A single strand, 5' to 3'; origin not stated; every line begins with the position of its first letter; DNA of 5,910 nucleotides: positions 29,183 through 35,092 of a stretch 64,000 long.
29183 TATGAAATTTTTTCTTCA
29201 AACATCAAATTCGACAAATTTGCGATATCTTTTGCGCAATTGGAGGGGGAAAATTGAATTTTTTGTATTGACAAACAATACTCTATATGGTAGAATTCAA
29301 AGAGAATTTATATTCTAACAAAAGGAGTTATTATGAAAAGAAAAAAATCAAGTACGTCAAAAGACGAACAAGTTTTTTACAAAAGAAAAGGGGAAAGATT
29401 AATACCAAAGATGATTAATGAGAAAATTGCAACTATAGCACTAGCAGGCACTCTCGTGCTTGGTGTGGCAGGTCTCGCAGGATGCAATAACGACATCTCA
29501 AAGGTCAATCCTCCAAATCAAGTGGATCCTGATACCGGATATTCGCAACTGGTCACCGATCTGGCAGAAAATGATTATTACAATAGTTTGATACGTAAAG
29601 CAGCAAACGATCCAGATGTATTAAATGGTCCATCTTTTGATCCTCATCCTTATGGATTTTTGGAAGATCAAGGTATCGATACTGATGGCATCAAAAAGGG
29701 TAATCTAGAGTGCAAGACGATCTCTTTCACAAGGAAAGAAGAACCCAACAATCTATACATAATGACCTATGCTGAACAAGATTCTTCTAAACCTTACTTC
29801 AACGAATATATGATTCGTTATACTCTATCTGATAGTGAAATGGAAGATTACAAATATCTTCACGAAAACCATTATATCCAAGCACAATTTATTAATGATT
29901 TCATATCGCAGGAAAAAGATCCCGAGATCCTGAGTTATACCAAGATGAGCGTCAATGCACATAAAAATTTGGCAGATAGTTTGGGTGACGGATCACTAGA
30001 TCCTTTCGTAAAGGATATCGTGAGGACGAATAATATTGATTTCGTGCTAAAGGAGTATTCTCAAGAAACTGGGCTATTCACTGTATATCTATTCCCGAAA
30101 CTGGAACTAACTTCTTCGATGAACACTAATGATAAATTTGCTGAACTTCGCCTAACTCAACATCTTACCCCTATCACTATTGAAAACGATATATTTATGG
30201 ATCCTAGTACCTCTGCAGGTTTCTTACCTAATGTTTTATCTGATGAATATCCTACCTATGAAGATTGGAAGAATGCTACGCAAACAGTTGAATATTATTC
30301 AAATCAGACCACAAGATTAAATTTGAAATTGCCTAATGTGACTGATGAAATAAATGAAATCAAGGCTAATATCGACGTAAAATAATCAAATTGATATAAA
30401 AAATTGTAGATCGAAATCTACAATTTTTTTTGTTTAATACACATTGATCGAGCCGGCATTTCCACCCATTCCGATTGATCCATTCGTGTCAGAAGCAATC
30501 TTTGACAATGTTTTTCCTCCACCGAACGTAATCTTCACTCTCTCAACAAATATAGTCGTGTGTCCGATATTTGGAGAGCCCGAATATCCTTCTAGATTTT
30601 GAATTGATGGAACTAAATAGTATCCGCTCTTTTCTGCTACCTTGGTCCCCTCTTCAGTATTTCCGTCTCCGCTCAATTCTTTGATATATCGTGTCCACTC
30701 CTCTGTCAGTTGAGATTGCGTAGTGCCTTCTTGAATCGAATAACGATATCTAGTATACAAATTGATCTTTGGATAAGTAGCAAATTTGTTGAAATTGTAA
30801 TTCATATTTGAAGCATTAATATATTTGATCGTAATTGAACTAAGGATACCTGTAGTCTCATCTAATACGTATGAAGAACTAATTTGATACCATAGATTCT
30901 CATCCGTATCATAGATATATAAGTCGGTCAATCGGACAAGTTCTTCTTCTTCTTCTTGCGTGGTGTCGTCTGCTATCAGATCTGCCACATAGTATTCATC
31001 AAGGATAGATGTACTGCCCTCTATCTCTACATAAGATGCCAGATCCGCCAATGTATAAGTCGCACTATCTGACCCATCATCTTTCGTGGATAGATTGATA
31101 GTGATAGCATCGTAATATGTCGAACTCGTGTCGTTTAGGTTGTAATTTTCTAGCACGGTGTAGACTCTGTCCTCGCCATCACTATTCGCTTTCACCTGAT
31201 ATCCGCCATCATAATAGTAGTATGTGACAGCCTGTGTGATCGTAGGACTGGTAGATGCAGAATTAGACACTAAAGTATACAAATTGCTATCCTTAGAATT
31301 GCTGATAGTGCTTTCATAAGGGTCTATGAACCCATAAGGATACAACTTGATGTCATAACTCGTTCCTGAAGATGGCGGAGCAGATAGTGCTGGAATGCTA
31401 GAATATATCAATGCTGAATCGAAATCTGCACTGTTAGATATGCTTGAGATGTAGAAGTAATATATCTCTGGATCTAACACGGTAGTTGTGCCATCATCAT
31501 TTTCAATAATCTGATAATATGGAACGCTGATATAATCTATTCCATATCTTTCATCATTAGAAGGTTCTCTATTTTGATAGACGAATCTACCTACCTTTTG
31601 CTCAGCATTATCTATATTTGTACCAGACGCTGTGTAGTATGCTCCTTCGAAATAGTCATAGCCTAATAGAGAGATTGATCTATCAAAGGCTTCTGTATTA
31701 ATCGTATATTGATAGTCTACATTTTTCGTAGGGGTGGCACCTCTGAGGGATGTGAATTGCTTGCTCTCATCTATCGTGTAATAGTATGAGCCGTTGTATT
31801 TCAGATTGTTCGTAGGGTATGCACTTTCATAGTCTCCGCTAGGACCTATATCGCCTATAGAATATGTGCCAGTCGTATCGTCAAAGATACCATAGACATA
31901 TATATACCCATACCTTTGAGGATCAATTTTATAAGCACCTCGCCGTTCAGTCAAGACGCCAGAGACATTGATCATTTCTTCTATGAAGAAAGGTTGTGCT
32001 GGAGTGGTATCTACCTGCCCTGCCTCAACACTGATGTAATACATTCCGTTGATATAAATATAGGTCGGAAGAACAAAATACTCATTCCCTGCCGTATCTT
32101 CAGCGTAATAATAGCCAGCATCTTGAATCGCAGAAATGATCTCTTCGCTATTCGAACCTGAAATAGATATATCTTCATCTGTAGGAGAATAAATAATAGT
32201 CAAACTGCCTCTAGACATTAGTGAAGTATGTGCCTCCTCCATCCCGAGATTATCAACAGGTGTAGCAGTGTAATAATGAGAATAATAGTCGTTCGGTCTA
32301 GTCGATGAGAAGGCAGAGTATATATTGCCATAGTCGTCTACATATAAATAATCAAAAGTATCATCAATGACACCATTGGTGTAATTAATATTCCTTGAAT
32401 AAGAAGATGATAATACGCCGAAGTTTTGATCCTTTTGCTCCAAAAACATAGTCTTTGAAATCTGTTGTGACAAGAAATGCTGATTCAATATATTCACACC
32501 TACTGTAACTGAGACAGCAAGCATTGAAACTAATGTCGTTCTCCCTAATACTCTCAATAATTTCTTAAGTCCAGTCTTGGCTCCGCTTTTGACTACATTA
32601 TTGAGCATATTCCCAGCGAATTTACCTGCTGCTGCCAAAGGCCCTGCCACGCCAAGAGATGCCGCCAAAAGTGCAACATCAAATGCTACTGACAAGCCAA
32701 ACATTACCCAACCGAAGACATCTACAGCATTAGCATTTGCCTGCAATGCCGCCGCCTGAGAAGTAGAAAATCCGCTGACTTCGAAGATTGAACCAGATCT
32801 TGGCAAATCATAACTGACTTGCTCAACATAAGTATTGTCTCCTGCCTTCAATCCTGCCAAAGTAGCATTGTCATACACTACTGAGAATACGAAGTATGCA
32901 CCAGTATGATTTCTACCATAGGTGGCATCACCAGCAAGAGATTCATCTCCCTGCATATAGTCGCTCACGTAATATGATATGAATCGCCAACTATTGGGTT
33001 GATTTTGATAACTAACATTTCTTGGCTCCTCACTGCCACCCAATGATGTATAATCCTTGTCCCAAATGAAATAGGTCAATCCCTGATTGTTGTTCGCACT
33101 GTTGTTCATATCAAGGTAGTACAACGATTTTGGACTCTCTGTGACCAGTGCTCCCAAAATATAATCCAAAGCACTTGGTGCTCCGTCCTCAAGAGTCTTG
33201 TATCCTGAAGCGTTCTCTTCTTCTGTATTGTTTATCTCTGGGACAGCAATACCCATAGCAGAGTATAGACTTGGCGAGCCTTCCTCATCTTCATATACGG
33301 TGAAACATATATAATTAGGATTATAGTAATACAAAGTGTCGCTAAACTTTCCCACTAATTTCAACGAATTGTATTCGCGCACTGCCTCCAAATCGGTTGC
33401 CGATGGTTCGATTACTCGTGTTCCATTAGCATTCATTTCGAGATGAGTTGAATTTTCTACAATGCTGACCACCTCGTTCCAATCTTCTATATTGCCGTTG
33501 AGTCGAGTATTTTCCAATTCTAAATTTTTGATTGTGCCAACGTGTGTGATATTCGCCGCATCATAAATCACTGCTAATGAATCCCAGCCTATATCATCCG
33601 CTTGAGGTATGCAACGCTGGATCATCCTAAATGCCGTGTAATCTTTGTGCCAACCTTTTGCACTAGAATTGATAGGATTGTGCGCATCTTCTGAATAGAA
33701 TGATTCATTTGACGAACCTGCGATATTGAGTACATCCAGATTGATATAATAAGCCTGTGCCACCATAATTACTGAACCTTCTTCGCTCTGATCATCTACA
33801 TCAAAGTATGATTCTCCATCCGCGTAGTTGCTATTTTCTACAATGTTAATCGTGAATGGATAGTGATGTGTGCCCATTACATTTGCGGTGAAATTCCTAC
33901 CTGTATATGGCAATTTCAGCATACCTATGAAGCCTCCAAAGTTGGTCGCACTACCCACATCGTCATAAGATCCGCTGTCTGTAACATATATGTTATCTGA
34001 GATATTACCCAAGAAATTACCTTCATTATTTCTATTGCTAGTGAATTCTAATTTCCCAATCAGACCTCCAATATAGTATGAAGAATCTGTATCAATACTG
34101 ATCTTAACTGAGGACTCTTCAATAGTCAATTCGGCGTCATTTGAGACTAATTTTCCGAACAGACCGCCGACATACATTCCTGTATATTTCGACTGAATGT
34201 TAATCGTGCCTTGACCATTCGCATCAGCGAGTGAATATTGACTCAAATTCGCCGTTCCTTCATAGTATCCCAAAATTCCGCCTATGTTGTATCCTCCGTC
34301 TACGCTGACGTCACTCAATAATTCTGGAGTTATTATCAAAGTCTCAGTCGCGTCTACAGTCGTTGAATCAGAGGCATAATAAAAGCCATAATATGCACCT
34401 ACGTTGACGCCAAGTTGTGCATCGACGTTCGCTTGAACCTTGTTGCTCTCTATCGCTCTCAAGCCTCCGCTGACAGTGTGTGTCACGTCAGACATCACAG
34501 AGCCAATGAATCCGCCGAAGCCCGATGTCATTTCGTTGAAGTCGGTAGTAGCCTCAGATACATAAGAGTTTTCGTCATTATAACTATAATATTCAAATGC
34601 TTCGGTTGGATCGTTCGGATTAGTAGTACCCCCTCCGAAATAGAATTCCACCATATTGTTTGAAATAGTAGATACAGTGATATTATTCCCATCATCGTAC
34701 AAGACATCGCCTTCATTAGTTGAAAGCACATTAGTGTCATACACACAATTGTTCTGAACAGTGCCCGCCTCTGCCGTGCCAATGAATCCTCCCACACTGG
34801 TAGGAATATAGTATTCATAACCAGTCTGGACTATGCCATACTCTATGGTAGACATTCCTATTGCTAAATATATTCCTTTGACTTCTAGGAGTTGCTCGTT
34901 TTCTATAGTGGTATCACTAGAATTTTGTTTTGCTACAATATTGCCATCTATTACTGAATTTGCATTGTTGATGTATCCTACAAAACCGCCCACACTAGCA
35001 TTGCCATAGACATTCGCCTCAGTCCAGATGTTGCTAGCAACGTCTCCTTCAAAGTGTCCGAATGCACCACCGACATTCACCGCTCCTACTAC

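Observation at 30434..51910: Single 21.5-kb ORF encoding a 7,158-aa modular beta-helix (GLUG-like) surface lipoprotein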

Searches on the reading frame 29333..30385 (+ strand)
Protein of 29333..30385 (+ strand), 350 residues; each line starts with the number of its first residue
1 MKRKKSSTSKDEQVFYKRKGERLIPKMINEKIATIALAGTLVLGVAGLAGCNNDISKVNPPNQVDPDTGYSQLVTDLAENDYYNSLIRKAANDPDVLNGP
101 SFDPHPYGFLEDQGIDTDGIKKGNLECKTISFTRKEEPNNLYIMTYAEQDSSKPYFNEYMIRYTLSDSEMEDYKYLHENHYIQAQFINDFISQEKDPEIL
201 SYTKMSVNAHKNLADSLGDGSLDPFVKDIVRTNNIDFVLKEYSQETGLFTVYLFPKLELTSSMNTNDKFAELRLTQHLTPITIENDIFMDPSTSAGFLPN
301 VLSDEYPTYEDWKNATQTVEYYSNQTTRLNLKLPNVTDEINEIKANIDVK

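Call 8: search_protein_families(library=pfam, proteins=[window:29333-30385:+], max_evalue=0.001)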
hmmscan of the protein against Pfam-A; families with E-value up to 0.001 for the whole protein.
window:29333-30385:+ (350 aa): 0 families

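Call 13: find_encoding_contigs(protein=window:29333-30385:+, flank=10000, max_places=6)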
Protein window:29333-30385:+ (350 aa): no gene with exactly this product is on record in the collection.

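Call 107: search_protein_families(library=ncbifam, proteins=[window:29333-30385:+], max_evalue=0.01)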
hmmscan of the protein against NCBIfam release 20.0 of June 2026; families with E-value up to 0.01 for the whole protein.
window:29333-30385:+ (350 aa): 0 families

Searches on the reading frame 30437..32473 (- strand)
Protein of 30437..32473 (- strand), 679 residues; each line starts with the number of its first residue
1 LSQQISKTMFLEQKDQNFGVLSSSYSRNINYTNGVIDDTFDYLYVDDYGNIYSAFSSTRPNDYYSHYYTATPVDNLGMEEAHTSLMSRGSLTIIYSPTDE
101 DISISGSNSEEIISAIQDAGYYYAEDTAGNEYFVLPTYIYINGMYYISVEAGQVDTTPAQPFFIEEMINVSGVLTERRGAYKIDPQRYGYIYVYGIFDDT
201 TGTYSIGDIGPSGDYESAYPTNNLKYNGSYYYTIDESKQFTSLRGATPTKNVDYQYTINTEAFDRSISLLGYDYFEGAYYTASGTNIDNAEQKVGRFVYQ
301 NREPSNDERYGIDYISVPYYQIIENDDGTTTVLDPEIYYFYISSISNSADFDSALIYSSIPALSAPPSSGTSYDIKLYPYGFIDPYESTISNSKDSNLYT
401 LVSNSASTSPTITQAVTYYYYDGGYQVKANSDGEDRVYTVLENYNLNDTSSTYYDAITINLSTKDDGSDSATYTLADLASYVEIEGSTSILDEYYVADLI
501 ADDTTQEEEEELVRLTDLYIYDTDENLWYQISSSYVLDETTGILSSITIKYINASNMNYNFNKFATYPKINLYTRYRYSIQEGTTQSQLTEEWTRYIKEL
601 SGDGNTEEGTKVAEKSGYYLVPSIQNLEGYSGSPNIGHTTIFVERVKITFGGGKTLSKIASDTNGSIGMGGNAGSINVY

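Call 106: search_protein_families(library=pfam, proteins=[window:30437-32473:-], max_evalue=0.1)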
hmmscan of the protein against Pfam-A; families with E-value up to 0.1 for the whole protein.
window:30437-32473:- (679 aa): 1 family
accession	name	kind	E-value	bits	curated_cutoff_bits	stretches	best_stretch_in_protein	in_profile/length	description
PF18842.6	LPD26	-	0.0064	17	27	1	99-126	32-58/62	Large polyvalent protein associated domain 26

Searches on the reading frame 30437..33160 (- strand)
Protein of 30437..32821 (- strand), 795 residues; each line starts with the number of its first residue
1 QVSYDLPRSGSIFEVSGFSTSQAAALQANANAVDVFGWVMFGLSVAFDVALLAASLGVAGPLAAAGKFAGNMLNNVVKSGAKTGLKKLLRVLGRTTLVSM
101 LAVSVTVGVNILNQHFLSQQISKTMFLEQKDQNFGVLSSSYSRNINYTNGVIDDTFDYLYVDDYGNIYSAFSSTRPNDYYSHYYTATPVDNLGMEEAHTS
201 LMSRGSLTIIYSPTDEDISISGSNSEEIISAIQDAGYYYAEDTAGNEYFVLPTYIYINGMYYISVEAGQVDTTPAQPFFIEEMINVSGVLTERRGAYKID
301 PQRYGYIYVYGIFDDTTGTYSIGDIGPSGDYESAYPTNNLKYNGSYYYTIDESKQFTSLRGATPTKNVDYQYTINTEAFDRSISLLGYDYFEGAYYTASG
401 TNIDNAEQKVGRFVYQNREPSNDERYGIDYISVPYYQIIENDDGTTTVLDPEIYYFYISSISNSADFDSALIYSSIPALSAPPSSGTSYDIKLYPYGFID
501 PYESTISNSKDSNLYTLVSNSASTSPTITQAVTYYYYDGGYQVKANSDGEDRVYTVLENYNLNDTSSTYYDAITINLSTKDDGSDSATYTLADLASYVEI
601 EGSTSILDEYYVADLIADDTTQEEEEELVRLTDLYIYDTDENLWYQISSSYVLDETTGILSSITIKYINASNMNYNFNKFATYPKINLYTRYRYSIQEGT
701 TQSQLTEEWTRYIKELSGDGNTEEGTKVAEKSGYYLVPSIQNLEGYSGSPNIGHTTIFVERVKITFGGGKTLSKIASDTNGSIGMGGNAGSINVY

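Call 6: search_protein_families(library=pfam, proteins=[window:30437-32821:-], max_evalue=1)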
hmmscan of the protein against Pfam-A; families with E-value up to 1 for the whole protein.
window:30437-32821:- (795 aa): 2 families
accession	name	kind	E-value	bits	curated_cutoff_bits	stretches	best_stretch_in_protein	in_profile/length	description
PF18842.6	LPD26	-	0.0079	16.7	27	1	215-242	32-58/62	Large polyvalent protein associated domain 26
PF09512.15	ThiW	-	0.3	11.6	30.3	1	40-107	45-113/150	Thiamine-precursor transporter protein (ThiW)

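Call 7: search_protein_families(library=ncbifam, proteins=[window:30437-32821:-], max_evalue=1)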
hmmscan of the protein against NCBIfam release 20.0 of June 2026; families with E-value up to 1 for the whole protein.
window:30437-32821:- (795 aa): 1 family
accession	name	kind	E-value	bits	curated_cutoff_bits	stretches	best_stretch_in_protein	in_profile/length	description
TIGR02359.1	thiW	equivalog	0.037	14.1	84.35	1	40-108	48-117/160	energy coupling factor transporter S component ThiW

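Call 41: find_related_loci(query=A1, collection=genome_contigs, flank=10000)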
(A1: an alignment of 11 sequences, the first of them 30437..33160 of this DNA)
Query A1 (908 aa) in genome_contigs; peptide patterns used: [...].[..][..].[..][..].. (x = any residue, [..] = any of these).
24 stretches matched a pattern; 12 encode a relative of the query (tblastn E <= 1e-3); 12 distinct loci.
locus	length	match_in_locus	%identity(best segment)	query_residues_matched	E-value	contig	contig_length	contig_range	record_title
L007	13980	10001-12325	28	2-808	8e-58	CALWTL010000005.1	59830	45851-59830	MAG: uncultured Clostridia bacterium isolate BRZ_CE__bin15 genome assembly, contig: BRZ_CE__NODE_879_length_59830_cov_5.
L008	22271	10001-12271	27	13-815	2e-50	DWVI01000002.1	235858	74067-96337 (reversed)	MAG TPA_asm: Candidatus Onthoplasma faecipullorum isolate CHK191-42317 CHK191__C71051_L235858_SAMEA5754835, whole genome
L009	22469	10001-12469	27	13-896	1e-46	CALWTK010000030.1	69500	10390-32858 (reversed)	MAG: uncultured Clostridia bacterium isolate BRZ_BV__bin49 genome assembly, contig: BRZ_BV__NODE_435_length_69500_cov_8.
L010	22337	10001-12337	30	88-897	3e-44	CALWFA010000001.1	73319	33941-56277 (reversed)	MAG: uncultured Clostridia bacterium isolate BRZ_AR__bin81 genome assembly, contig: BRZ_AR__NODE_442_length_73319_cov_13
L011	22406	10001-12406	24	89-907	1e-31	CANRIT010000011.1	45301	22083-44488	MAG: uncultured Clostridia bacterium isolate Lapin-024__bin88 genome assembly, contig: Lapin-024__NODE_1009_length_45301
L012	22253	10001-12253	26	14-814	2e-27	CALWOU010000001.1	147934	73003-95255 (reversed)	MAG: uncultured Clostridia bacterium isolate BRZ_MB__bin116 genome assembly, contig: BRZ_MB__NODE_171_length_147934_cov_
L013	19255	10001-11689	27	85-670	1e-24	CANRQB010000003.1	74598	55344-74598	MAG: uncultured Clostridia bacterium isolate Lapin-017__bin20 genome assembly, contig: Lapin-017__NODE_139_length_74598_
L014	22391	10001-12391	28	10-881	9e-40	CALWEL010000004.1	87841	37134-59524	MAG: uncultured Clostridia bacterium isolate BRZ_AM__bin38 genome assembly, contig: BRZ_AM__NODE_323_length_87841_cov_8.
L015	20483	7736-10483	23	12-879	3e-22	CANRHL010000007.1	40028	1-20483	MAG: uncultured Clostridia bacterium isolate Lapin-030__bin21 genome assembly, contig: Lapin-030__NODE_1439_length_40028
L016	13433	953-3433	24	8-897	5e-20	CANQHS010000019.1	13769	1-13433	MAG: uncultured Clostridia bacterium isolate Lapin-027__bin86 genome assembly, contig: Lapin-027__NODE_4315_length_13769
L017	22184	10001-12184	24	236-885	1e-15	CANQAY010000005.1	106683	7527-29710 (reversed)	MAG: uncultured Clostridia bacterium isolate Lapin-002__bin66 genome assembly, contig: Lapin-002__NODE_208_length_106683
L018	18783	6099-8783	27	1-885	2e-32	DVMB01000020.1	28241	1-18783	MAG TPA_asm: Candidatus Onthoplasma faecigallinarum isolate 5992 CHK70__C110477_L28241_ERR2241760, whole genome shotgun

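Call 60: predict_structure(alignment_id=A1)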
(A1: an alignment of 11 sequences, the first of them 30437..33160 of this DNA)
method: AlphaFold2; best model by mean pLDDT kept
length: 908 residues; sequences in the alignment: 11
mean_pLDDT: 41.6   pTM: 0.29
mean pLDDT of the five models: 41.6, 37.6, 36.5, 35.6, 32.7
residues with pLDDT >= 90: 0; 70-90: 57; 50-70: 118; < 50: 733
segments of 3 or more residues with pLDDT < 50: 1-153, 155-157, 165-350, 352-519, 535-540, 607-653, 671-683, 727-739, 768-774, 776-831, 833-908
pLDDT, mean of each block of 10 residues (from residue 1): 27 29 30 30 28 31 35 34 35 34 37 29 27 36 43 50 48 44 44 44 45 44 43 34 26 28 34 35 35 38 39 34 34 33 38 45 44 37 36 29 31 35 41 38 33 42 42 32 29 29 30 36 74 54 67 77 73 65 57 76 57 40 31 27 26 54 60 45 53 61 66 66 58 41 70 65 49 45 30 32 34 40 41 46 41 41 35 26 30 36 26
secondary structure, 60 per line:
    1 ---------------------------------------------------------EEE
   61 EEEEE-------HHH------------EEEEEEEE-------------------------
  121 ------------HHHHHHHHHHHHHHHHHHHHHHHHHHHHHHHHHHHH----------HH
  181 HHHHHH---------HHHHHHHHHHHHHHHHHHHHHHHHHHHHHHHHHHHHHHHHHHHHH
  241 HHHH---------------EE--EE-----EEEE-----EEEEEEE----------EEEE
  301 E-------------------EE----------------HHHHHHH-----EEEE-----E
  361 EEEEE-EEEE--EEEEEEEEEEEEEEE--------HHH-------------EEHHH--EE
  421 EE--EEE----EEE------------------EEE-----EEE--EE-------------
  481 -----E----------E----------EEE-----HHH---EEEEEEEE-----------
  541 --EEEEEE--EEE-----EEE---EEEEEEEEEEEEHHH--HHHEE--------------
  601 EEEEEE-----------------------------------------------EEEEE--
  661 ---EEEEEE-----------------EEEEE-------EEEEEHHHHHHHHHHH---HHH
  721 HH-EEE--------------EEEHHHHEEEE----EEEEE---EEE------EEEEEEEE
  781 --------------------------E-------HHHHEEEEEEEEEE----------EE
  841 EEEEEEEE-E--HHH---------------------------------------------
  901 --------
elements in order (helices of 4 or more, strands of 3 or more residues): E58-65 E88-95 H133-168 H179-186 H196-244 E271-274 E280-286 E297-301 H339-345 E351-354 E360-365 E367-370 E373-387 E419-422 E425-427 E432-434 E453-455 E461-463 E508-510 E522-529 E543-548 E551-553 E559-561 E565-576 E601-606 E654-658 E664-669 E687-691 E699-703 H704-714 H718-722 E724-726 E741-743 H744-747 E748-751 E756-760 E764-766 E773-780 H815-818 E819-828 E839-848

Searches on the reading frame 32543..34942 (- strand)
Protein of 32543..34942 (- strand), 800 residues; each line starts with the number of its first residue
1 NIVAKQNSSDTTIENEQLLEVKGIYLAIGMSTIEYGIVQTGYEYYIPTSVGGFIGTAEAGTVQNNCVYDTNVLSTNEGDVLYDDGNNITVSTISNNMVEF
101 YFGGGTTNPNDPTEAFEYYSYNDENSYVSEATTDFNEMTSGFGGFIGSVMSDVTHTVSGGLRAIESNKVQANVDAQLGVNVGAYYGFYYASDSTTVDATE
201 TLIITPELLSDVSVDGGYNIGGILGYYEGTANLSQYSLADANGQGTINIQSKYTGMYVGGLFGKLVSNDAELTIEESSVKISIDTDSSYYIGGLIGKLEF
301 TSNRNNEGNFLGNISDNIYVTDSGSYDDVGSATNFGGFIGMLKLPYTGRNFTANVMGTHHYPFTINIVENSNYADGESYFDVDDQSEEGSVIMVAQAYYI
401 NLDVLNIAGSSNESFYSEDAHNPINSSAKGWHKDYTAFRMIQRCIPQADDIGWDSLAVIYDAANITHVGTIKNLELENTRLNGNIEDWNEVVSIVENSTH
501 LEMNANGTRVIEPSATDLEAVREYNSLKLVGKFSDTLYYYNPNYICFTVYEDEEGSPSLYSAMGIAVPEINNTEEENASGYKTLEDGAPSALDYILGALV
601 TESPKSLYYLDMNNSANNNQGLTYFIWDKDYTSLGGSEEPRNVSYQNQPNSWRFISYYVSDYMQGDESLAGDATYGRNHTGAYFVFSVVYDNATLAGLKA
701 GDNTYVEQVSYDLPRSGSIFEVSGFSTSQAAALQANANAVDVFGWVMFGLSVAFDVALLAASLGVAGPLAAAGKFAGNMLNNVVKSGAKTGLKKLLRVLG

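Call 6: search_protein_families(library=pfam, proteins=[window:32543-34942:-], max_evalue=1)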
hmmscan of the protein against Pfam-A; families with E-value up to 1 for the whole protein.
window:32543-34942:- (800 aa): 1 family
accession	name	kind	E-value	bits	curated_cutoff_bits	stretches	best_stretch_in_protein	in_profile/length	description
PF07581.17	Glug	-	0.14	13.1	20.5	0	48-64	3-20/28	The GLUG motif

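Call 7: search_protein_families(library=ncbifam, proteins=[window:32543-34942:-], max_evalue=1)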
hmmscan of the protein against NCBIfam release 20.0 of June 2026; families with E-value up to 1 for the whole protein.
window:32543-34942:- (800 aa): 0 families
